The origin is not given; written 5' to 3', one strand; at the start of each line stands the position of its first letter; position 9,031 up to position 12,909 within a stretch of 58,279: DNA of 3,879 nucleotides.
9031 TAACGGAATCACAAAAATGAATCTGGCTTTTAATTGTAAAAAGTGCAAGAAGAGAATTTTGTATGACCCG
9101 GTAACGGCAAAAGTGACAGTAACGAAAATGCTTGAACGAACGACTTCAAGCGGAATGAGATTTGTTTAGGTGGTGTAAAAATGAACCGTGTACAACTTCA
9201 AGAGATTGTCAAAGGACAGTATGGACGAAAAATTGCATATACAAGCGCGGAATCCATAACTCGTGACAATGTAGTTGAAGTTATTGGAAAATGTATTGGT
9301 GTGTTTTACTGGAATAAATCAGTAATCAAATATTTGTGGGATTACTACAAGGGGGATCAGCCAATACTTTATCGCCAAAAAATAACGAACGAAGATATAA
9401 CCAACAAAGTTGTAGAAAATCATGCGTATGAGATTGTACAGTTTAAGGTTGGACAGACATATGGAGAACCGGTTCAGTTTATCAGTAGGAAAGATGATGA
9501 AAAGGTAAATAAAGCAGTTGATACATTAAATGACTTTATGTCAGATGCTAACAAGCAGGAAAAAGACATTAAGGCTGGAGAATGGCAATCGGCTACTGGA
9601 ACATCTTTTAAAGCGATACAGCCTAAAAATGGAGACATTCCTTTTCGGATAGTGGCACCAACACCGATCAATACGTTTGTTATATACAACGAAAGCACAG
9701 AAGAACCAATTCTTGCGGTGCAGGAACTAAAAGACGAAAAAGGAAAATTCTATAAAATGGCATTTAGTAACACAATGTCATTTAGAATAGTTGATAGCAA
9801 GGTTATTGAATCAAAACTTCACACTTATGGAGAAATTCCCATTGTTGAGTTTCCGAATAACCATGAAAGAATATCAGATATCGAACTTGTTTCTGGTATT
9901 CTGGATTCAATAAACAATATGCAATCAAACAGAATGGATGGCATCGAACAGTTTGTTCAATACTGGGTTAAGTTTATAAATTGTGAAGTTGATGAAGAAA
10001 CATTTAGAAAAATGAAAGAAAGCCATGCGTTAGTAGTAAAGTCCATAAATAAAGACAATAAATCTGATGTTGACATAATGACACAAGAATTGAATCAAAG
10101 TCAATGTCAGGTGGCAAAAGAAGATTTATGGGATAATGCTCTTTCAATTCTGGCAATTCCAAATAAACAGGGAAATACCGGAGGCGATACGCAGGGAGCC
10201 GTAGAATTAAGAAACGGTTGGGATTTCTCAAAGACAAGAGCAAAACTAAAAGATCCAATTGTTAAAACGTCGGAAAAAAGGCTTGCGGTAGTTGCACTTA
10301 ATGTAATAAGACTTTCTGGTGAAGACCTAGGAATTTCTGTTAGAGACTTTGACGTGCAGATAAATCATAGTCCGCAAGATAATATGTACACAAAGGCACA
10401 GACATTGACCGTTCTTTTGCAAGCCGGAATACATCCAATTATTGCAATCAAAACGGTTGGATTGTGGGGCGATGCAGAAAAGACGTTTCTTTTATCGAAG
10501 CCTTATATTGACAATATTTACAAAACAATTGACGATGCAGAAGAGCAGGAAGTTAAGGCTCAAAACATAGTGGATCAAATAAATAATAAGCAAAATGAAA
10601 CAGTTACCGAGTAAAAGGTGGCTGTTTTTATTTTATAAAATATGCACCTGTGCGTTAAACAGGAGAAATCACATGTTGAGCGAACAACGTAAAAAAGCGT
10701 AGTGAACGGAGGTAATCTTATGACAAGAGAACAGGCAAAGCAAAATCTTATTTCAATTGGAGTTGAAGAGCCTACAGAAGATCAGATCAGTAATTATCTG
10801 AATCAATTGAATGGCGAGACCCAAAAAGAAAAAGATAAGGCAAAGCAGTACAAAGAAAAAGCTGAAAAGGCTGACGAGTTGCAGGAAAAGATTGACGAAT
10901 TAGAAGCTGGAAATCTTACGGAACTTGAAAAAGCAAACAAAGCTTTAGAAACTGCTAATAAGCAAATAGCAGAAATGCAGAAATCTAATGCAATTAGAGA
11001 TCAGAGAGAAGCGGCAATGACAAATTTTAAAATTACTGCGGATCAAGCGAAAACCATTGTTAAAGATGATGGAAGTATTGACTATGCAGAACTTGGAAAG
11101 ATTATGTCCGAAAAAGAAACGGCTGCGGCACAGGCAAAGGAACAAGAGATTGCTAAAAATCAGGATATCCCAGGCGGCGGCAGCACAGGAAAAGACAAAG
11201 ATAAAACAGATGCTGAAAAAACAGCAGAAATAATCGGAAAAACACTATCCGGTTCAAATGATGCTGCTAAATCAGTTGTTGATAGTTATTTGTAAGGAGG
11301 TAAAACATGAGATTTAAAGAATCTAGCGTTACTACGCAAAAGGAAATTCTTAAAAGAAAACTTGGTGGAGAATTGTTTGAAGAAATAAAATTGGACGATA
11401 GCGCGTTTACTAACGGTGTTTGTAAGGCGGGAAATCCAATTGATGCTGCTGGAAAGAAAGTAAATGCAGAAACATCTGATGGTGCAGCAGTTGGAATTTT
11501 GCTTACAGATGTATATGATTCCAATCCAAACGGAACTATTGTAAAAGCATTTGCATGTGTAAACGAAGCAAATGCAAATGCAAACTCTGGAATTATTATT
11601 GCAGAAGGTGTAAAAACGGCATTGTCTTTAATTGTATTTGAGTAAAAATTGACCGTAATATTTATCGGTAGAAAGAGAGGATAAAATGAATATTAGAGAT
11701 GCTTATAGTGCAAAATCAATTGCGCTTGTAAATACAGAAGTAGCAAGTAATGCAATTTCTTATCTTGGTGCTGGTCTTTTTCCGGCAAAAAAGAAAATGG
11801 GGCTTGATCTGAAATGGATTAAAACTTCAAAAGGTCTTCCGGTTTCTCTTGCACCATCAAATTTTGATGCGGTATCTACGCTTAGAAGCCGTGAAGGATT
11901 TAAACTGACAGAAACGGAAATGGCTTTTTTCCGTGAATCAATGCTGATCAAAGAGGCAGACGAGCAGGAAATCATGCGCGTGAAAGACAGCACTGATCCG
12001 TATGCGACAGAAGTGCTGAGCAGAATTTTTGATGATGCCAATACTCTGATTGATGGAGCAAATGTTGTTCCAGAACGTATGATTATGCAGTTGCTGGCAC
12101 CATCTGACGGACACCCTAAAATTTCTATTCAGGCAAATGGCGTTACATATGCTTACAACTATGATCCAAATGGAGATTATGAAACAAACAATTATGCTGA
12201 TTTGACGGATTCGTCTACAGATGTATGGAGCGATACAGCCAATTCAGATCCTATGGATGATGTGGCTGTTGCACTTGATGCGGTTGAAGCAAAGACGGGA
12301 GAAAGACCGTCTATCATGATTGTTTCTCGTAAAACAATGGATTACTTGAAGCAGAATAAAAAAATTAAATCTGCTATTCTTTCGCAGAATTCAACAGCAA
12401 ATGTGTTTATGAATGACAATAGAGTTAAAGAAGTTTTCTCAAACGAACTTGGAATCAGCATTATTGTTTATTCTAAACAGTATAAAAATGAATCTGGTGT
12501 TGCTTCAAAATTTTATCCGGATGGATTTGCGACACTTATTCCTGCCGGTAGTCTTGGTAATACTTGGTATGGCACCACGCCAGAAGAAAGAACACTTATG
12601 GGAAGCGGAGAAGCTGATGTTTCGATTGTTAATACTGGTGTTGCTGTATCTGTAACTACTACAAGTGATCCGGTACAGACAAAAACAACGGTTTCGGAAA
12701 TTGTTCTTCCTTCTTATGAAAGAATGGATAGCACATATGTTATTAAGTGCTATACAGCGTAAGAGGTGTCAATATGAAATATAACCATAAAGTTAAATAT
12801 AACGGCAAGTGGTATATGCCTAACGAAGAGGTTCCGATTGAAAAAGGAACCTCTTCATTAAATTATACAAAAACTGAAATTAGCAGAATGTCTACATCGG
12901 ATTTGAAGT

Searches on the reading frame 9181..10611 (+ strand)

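Call 29: search_protein_families(library=phrogs, proteins=[window:9181-10611:+], max_evalue=0.001)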
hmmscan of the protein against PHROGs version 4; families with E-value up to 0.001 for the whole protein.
window:9181-10611:+ (477 aa): 3 families
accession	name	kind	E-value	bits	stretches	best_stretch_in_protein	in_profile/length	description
phrog_64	-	head and packaging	7.3e-52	177.5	1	17-469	60-522/547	portal protein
phrog_8065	-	unknown function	1.9e-08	35.6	1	33-127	43-137/165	-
phrog_104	-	head and packaging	0.0002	21.1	1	139-252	145-273/550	portal protein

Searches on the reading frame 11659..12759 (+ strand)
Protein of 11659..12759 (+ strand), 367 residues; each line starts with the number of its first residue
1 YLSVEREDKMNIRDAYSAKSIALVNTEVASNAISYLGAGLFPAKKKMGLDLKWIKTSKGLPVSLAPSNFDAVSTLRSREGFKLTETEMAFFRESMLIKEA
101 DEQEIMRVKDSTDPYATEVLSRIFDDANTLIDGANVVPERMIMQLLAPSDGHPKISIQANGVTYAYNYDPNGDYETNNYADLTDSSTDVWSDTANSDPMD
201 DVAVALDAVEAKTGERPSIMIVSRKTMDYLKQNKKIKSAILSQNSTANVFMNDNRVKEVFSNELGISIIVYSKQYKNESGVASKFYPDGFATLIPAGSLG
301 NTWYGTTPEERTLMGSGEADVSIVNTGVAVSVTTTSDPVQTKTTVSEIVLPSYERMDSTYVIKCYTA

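Call 29: search_protein_families(library=phrogs, proteins=[window:11659-12759:+], max_evalue=0.001)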
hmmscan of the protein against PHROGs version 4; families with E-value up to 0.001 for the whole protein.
window:11659-12759:+ (367 aa): 3 families
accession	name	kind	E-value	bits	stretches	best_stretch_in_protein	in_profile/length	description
phrog_29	-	head and packaging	2.6e-56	192.6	1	10-363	23-357/439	major head protein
phrog_1005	-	head and packaging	3e-14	54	1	171-249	132-206/315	major head protein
phrog_26029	-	unknown function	4.6e-08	34.3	1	34-101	24-91/105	-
